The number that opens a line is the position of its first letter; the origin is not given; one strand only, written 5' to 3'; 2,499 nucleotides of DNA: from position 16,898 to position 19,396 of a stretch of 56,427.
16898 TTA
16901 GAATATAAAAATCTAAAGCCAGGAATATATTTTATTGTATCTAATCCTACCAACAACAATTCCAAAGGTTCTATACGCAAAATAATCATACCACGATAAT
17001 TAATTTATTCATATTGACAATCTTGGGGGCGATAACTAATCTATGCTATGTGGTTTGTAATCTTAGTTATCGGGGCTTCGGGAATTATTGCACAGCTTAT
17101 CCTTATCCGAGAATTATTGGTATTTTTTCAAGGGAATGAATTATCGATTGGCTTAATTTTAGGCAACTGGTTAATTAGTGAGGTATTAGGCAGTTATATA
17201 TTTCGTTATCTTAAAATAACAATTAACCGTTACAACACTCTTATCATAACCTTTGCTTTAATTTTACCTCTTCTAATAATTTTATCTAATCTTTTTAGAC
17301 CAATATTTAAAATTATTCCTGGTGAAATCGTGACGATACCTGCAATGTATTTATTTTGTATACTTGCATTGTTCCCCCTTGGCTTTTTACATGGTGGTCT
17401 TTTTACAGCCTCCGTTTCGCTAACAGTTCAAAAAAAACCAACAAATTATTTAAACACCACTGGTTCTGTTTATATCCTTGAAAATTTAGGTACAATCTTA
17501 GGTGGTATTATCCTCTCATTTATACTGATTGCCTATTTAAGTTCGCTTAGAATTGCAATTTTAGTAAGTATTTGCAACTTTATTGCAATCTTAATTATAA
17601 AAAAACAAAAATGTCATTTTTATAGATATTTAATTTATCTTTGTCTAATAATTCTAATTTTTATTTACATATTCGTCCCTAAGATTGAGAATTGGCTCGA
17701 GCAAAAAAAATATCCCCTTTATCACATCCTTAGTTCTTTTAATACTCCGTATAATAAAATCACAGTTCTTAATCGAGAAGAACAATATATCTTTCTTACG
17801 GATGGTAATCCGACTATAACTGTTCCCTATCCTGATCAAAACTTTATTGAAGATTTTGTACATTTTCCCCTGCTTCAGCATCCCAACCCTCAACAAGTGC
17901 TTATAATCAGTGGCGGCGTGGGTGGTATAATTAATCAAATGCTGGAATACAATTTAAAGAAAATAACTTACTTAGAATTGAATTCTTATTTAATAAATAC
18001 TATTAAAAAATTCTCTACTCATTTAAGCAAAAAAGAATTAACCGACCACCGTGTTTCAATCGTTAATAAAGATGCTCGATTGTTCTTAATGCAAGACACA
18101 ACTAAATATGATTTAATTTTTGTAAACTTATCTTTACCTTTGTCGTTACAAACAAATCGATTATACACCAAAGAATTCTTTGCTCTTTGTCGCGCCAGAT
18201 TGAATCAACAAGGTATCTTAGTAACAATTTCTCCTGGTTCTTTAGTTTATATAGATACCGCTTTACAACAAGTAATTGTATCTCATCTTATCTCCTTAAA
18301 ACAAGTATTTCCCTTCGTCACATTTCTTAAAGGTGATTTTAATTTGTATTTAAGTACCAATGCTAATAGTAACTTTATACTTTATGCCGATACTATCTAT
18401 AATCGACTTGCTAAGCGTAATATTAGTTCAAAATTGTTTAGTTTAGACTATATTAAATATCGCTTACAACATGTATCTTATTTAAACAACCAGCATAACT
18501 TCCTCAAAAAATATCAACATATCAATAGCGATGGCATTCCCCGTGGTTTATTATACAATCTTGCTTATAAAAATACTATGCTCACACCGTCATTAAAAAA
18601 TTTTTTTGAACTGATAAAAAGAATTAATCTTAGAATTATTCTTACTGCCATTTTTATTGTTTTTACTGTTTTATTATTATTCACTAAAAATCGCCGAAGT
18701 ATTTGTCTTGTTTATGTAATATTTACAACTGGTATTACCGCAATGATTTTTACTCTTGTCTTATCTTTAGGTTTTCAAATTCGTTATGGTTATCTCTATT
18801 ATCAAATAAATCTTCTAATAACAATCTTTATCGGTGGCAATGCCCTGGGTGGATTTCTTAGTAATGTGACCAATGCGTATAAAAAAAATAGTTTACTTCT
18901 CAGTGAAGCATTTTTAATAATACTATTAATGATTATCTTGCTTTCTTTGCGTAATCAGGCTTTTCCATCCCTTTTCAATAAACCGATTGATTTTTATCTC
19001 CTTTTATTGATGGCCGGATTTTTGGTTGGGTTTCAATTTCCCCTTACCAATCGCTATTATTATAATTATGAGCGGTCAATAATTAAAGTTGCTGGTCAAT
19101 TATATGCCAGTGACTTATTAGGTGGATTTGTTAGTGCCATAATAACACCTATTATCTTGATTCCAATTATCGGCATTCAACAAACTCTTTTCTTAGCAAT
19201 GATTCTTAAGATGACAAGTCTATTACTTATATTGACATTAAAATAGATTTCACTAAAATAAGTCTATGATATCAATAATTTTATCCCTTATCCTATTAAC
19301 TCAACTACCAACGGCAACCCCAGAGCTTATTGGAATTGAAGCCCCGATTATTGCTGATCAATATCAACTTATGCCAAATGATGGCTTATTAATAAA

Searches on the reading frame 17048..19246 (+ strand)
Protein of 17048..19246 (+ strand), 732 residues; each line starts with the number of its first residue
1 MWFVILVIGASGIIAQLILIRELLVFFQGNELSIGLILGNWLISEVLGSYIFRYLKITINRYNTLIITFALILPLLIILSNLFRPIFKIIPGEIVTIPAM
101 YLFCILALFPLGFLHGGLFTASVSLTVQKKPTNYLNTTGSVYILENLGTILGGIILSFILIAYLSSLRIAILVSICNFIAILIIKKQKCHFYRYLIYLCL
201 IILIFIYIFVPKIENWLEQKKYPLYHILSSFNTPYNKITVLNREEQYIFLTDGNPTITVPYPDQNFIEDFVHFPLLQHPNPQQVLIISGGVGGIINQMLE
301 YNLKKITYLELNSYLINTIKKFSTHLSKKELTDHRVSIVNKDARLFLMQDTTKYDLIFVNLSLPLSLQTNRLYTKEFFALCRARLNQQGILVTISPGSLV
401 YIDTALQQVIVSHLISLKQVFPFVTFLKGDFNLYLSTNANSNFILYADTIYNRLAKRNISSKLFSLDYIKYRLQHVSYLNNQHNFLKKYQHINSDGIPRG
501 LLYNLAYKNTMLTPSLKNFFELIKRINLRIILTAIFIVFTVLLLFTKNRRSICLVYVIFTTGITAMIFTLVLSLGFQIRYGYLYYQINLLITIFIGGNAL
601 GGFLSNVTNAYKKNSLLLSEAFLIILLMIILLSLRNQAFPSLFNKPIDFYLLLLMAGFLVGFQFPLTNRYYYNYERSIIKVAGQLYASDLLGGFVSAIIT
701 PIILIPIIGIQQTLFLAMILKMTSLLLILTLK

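Call 108: search_protein_families(library=pfam, proteins=[window:17048-19246:+], max_evalue=0.00001)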
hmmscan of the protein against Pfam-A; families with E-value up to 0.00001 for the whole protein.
window:17048-19246:+ (732 aa): 1 family
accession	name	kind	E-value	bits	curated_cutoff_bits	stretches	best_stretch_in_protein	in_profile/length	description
PF01564.23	Spermine_synth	-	3.6e-25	89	22.9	1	268-410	6-146/186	Spermine/spermidine synthase domain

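Call 109: search_protein_families(library=padloc, proteins=[window:17048-19246:+], max_evalue=0.00001)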
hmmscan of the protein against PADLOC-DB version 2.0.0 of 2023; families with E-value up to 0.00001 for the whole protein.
window:17048-19246:+ (732 aa): 0 families
